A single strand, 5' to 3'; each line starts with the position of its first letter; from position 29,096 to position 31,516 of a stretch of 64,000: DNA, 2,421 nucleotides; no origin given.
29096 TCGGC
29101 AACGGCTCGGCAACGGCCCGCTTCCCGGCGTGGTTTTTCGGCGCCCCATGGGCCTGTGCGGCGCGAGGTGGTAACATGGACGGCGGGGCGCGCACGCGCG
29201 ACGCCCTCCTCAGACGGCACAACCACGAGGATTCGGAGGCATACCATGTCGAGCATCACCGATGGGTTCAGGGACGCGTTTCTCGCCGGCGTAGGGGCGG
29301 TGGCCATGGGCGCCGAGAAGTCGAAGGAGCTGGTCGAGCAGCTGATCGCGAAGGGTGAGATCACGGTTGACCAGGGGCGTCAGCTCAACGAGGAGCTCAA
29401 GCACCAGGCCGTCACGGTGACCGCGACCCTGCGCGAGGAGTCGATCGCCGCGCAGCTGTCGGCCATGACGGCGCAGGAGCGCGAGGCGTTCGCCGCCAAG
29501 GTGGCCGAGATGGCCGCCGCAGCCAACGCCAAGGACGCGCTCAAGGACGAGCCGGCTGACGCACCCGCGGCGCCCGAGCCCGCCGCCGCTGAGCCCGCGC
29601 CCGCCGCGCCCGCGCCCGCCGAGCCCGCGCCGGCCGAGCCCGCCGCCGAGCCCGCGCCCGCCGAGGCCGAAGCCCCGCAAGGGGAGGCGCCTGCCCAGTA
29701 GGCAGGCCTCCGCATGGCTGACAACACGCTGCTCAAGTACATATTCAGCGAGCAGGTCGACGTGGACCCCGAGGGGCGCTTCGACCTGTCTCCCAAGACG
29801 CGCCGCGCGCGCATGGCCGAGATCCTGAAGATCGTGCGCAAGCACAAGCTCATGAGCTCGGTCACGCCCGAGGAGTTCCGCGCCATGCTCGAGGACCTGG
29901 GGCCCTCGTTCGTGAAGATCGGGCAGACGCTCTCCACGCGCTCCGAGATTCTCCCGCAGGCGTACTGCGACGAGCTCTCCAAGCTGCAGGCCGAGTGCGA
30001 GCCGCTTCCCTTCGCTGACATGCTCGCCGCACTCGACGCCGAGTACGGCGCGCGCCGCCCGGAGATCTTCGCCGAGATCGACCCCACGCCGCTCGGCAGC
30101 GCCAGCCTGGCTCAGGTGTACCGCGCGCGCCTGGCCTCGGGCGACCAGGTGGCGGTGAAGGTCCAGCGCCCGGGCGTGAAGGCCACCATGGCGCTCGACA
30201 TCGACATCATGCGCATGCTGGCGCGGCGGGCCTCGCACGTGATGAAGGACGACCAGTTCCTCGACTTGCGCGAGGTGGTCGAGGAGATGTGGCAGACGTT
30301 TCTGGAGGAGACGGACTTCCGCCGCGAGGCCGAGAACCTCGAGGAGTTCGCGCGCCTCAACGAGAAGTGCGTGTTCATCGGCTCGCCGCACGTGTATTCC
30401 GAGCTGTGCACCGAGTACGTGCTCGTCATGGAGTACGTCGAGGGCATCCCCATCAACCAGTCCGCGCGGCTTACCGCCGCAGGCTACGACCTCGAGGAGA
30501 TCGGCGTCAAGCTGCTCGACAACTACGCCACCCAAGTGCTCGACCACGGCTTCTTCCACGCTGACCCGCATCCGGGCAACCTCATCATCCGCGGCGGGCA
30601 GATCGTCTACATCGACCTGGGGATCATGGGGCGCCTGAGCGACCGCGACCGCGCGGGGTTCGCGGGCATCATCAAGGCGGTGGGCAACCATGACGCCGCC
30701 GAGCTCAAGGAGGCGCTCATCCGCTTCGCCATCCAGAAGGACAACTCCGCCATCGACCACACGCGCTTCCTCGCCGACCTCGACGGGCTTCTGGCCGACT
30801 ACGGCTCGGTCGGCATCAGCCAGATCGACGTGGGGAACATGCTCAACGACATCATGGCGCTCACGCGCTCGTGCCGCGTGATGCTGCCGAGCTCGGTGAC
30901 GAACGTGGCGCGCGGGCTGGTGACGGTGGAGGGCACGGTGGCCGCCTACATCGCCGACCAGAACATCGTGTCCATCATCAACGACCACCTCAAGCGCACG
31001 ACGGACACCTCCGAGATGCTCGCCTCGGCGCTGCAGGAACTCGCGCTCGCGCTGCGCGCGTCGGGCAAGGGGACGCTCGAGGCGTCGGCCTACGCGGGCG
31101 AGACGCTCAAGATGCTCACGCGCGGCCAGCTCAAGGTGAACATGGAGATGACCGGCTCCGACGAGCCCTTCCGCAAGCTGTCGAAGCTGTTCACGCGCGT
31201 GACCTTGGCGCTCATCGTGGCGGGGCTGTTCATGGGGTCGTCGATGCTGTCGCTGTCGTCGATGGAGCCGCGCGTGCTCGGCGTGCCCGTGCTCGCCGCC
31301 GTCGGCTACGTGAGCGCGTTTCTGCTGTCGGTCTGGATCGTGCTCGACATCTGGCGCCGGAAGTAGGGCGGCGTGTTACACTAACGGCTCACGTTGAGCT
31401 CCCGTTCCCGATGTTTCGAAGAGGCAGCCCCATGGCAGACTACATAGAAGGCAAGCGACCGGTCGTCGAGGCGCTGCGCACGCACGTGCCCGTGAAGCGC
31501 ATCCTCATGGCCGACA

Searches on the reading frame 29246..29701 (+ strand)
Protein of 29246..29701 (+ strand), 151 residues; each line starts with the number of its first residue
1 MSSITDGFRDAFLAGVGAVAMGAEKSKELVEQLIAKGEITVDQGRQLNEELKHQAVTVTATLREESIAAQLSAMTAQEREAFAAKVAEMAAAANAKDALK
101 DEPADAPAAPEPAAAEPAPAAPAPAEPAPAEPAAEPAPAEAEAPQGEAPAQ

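Call 20: search_protein_families(library=pfam, proteins=[window:29246-29701:+], max_evalue=1)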
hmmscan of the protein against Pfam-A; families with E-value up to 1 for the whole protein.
window:29246-29701:+ (151 aa): 4 families
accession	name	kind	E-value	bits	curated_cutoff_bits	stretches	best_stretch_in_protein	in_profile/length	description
PF05597.16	Phasin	-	0.0018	18.8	28.8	1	4-88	11-94/126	Poly(hydroxyalcanoate) granule associated protein (phasin)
PF10925.13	DUF2680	-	0.07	13.7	25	1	23-47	17-41/57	Protein of unknown function (DUF2680)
PF01479.30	S4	-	0.071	13.3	22.8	1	20-44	9-33/48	S4 domain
PF23899.1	SU10_portal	-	0.097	11.5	30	1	4-62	107-160/593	Phage SU10 portal protein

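Call 21: search_protein_families(library=ncbifam, proteins=[window:29246-29701:+], max_evalue=0.001)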
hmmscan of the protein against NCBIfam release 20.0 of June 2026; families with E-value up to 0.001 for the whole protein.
window:29246-29701:+ (151 aa): 1 family
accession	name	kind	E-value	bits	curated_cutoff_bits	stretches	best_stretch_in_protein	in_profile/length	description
NF047773.1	phas_rel_Lepto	domain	0.00072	19.3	35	0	8-40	4-43/68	phasin-related domain-containing protein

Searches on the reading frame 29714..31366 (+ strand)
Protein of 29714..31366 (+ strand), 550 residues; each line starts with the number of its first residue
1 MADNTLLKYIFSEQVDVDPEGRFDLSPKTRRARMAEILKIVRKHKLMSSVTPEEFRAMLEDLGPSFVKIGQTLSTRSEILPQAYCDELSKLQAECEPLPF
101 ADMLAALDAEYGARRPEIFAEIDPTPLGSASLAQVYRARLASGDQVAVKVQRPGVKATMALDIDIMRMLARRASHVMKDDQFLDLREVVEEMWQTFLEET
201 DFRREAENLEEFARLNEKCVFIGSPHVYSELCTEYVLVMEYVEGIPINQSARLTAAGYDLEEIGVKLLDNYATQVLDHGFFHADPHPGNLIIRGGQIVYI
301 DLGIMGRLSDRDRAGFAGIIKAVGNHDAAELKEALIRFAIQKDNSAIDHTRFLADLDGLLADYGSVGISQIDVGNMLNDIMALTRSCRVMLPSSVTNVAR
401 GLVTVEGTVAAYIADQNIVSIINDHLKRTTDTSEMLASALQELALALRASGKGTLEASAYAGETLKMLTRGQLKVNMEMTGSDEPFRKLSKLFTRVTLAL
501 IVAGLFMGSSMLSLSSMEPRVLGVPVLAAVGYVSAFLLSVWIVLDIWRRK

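Call 73: search_protein_families(library=pfam, proteins=[window:29714-31366:+], max_evalue=0.01)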
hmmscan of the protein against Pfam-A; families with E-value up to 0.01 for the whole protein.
window:29714-31366:+ (550 aa): 4 families
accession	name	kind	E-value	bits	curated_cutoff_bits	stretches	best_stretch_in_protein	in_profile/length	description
PF03109.22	ABC1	-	3.7e-70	236.3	22.9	1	90-334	1-243/244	ABC1 atypical kinase-like domain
PF01163.29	RIO1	-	9.4e-06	25.8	22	1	135-303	2-149/187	RIO domain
PF06176.17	WaaY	-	1.5e-05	25.2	20.3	1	175-303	65-179/229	Lipopolysaccharide core biosynthesis protein (WaaY)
PF01636.29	APH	-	0.0003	21.1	23.2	0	256-302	142-194/239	Phosphotransferase enzyme family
